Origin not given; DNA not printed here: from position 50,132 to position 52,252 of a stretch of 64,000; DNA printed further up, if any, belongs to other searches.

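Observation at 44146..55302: Secretin-less type IV pilus-like machine built from two convergent operons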

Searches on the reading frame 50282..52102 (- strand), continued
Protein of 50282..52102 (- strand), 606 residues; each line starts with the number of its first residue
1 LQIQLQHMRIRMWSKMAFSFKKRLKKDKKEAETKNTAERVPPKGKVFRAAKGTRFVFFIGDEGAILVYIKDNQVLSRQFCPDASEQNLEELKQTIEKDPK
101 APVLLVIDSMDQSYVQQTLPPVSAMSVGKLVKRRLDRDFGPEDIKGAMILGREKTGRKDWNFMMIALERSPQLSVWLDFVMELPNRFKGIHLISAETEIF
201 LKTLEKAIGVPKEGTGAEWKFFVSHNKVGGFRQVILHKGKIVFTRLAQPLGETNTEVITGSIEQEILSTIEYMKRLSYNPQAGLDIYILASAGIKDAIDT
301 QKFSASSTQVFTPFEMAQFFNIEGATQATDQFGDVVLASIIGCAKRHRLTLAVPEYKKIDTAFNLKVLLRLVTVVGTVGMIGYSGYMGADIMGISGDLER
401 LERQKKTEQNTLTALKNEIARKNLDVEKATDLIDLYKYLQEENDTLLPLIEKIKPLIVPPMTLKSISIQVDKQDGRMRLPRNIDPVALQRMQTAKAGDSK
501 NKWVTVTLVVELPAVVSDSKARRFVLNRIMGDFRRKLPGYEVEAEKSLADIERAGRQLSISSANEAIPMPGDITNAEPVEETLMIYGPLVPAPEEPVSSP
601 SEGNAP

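Call 97: search_protein_families(library=ncbifam, proteins=[P0366, L135:7888-8646:+, L135:8649-9365:+], max_evalue=0.01)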
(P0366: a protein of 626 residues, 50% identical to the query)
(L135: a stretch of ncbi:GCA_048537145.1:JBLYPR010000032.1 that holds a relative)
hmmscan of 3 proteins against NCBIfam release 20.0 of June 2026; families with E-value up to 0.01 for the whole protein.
P0366 (626 aa): 10 families
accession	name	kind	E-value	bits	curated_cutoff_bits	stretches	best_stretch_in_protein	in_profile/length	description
TIGR02519.1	pilus_MshL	equivalog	4.3e-59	199.9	250.2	1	284-595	2-290/290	pilus (MSHA type) biogenesis protein MshL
TIGR02517.1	type_II_gspD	equivalog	1.1e-30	106.7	351.35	1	224-599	301-594/600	type II secretion system secretin GspD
TIGR02515.1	IV_pilus_PilQ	subfamily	1.8e-26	93.1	284.35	3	510-595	342-427/428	type IV pilus secretin PilQ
NF042912.1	Amuc_1098_fam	equivalog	2e-22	79.1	750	2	437-599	651-800/805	Amuc_1098 family type IV pilus outer membrane protein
TIGR02516.1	type_III_yscC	equivalog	9.8e-22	77.1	238.45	2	518-596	384-462/463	type III secretion system outer membrane ring subunit SctC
TIGR02520.1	pilus_B_mal_scr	equivalog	5e-18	64.9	287.65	2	279-423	236-380/513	PilN family type IVB pilus formation outer membrane protein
NF010083.0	PRK13568.1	equivalog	5.8e-18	64.9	554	2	518-595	340-417/419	DNA uptake porin HofQ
NF007851.2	PRK10560.1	exception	1.9e-16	59.9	598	2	528-596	342-410/412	DNA uptake porin HofQ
NF011873.0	PRK15346.1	equivalog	1.7e-10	40.2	524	1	518-597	417-496/499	EscC/YscC/HrcC family type III secretion system outer membrane ring protein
NF041037.1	microcin_B17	exception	0.0071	16.9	70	0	170-214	14-54/69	microcin B17 family TOMM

L135:7888-8646:+ (252 aa): 0 families

L135:8649-9365:+ (238 aa): 0 families
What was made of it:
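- On Type IVa pilus (T4aP): The genome's secretin P0366 scores 93.1 bits against TIGR02515 (cut-off 284.35) and matches MshL better (call 97).
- On MSHA pilus: TIGR02519 is the best hit at 199.9 bits but lies below its cut-off of 250.2 (call 97).
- On Type II secretion system: The secretin scores 106.7 bits against GspD (cut-off 351; call 97).
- Its best NCBIfam match is pilus_MshL at 199.9 bits (call 97). The secretin matches MshL (199.9 bits) far better than GspD (106.7 bits; call 97).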

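Call 101: search_protein_families(library=pfam, proteins=[L135:7888-8646:+, L131:11964-12722:+, L138:7989-8747:+, L135:8649-9365:+, L131:12731-13423:+, L138:8750-9481:+], max_evalue=5)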
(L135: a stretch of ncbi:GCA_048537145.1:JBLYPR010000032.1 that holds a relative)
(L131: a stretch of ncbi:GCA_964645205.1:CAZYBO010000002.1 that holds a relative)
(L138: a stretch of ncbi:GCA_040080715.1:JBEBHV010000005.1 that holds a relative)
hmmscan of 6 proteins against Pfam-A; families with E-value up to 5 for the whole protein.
L135:7888-8646:+ (252 aa): 2 families
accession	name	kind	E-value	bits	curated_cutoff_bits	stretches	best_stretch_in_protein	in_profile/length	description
PF15183.11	MRAP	-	0.13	12.7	27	1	91-124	36-68/89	Melanocortin-2 receptor accessory protein family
PF12679.13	ABC2_membrane_2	-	0.3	10.8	27.2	0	80-221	99-241/283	ABC-2 family transporter protein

L131:11964-12722:+ (252 aa): 2 families
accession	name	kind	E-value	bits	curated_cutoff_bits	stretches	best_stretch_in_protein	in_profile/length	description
PF12679.13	ABC2_membrane_2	-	5.3e-06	26.3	27.2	1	80-219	99-239/283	ABC-2 family transporter protein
PF19814.4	DUF6297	-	0.49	9.6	29.8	1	83-184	40-140/375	Family of unknown function (DUF6297)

L138:7989-8747:+ (252 aa): 1 family
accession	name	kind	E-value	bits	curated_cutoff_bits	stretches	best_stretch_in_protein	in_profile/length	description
PF12679.13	ABC2_membrane_2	-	0.0042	16.8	27.2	1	80-215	99-235/283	ABC-2 family transporter protein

L135:8649-9365:+ (238 aa): 0 families

L131:12731-13423:+ (230 aa): 3 families
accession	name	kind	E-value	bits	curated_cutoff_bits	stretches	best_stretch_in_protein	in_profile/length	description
PF23241.1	HAT_PRP39_C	-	0.032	14.7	33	1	118-209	44-135/139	PRP39 C-terminal HAT repeat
PF09268.16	Clathrin-link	-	0.072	12.9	21.2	1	146-158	11-23/24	Clathrin, heavy-chain linker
PF18066.6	Phage_ABA_S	-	0.15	13.2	27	0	175-214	28-68/89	Phage ABA sandwich domain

L138:8750-9481:+ (243 aa): 3 families
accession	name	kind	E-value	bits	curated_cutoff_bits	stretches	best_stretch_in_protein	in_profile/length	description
PF02262.21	Cbl_N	-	0.1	13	25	1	154-193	19-58/125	CBL proto-oncogene N-terminal domain 1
PF25121.1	RRM_ESF1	-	0.12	12.8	27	1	76-136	85-148/151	ESF1 RRM domain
PF16065.10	DUF4807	-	0.12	12.5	27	1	160-228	59-123/126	Domain of unknown function (DUF4807)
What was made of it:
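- On ABC-2 (type V) exporter, PilGHI/GldAFG-like: Permease candidate: PF12679 in 3 of 3 homologues, best 26.3 bits against a gathering score of 27.2 (call 101).
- The 252-aa protein matches ABC2_membrane_2 in 3 of 3 homologues (call 101).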

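Call 102: search_solved_structures(query=A5, max_evalue=10)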
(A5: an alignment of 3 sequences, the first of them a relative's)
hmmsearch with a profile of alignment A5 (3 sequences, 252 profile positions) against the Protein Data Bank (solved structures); distinct sequences matched with E-value up to 10: 7.
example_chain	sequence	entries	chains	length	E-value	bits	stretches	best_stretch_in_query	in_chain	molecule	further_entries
9vsa_A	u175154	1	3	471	0.018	17.9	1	35-115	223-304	Vacuolar cation/proton exchanger 1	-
9vsc_A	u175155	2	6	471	0.018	17.9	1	35-115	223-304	Vacuolar cation/proton exchanger 1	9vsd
2ass_C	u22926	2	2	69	0.33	13.7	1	184-230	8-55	Cyclin-dependent kinases regulatory subunit 1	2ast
7b5l_K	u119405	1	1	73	0.36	13.6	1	184-230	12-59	Cyclin-dependent kinases regulatory subunit 1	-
8or0_G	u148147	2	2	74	0.37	13.6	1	184-230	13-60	Cyclin-dependent kinases regulatory subunit 1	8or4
1buh_B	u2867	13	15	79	0.44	13.3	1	184-230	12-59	PROTEIN (CKSHS1 HUMAN) | CYCLIN DEPENDENT KINASE SUBUNIT, TYPE 1 | Cyclin-dependent kinases regulatory subunit 1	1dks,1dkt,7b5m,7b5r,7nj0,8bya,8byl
4yc6_B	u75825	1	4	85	0.53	13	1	184-230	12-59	Cyclin-dependent kinases regulatory subunit 1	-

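Call 103: search_solved_structures(query=A6, max_evalue=10)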
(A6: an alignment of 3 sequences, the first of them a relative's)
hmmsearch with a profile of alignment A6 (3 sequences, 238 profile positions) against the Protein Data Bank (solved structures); distinct sequences matched with E-value up to 10: 3.
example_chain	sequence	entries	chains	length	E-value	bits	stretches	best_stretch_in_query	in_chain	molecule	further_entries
8hhf_B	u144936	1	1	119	0.035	16.6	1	11-63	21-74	Cell division protein FtsB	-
8hhg_B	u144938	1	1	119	0.036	16.6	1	11-63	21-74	Cell division protein FtsB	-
8hhh_B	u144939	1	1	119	0.038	16.5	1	11-62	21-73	Cell division protein FtsB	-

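Call 104: find_encoding_contigs(protein=P0349, flank=5000, max_places=2)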
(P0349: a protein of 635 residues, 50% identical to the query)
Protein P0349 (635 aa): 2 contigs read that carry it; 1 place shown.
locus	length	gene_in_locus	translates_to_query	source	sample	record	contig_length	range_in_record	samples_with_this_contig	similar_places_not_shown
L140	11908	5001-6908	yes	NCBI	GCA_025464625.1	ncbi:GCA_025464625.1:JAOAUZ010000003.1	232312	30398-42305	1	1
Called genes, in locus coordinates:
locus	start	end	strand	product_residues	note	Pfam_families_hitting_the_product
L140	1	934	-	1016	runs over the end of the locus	PF00873:ACR_tran, PF03176:MMPL (weak), PF02355:SecD_SecF_C (weak)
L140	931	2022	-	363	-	PF25917:BSH_RND, PF25973:BSH_CzcB (weak), PF25885:HH_EMRA (weak), PF25876:HH_MFP_RND, PF25944:Beta-barrel_RND, PF25954:Beta-barrel_RND_2 (weak), PF25967:RND-MFP_C, PF25989:YknX_C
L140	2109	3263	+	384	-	PF12704:MacB_PCD, PF02687:FtsX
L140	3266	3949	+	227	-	PF02463:SMC_N (faint), PF00005:ABC_tran, PF13304:AAA_21 (faint)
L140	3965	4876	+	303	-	PF25919:BSH_CusB (faint), PF00364:Biotin_lipoyl (faint), PF25917:BSH_RND, PF25973:BSH_CzcB, PF25984:BSH_YknX (weak)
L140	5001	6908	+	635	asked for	PF00263:Secretin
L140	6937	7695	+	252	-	-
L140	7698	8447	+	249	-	-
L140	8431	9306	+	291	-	PF01571:GCV_T (weak), PF25455:Beta-barrel_CAF17_C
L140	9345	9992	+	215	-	PF02622:DUF179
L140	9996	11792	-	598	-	PF07167:PhaC_N, PF00561:Abhydrolase_1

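Call 105: find_encoding_contigs(protein=P0407, flank=5000, max_places=2)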
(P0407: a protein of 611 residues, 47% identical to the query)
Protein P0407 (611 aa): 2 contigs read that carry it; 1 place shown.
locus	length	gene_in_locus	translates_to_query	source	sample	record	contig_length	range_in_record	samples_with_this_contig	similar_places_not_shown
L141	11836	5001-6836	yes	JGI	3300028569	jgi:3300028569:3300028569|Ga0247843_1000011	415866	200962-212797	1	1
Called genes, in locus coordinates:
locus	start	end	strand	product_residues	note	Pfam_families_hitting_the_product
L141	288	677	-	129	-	-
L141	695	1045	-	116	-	PF02627:CMD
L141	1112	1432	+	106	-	PF09339:HTH_IclR (faint), PF13545:HTH_Crp_2 (weak), PF25213:HVO_A0261_N (weak), PF12802:MarR_2, PF12840:HTH_20, PF01022:HTH_5, PF13412:HTH_24, PF01978:TrmB (weak)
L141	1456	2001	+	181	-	PF00581:Rhodanese, PF11127:YgaP-like_TM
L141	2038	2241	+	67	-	-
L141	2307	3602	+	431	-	-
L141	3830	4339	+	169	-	PF02600:DsbB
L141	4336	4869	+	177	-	PF03232:COQ7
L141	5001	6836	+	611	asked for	PF07655:Secretin_N_2 (weak), PF00263:Secretin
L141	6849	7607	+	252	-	-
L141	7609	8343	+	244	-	-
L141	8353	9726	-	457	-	PF03060:NMO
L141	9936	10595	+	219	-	PF00881:Nitroreductase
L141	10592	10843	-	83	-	-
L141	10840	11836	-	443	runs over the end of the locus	PF13579:Glyco_trans_4_4 (weak), PF04101:Glyco_tran_28_C (weak)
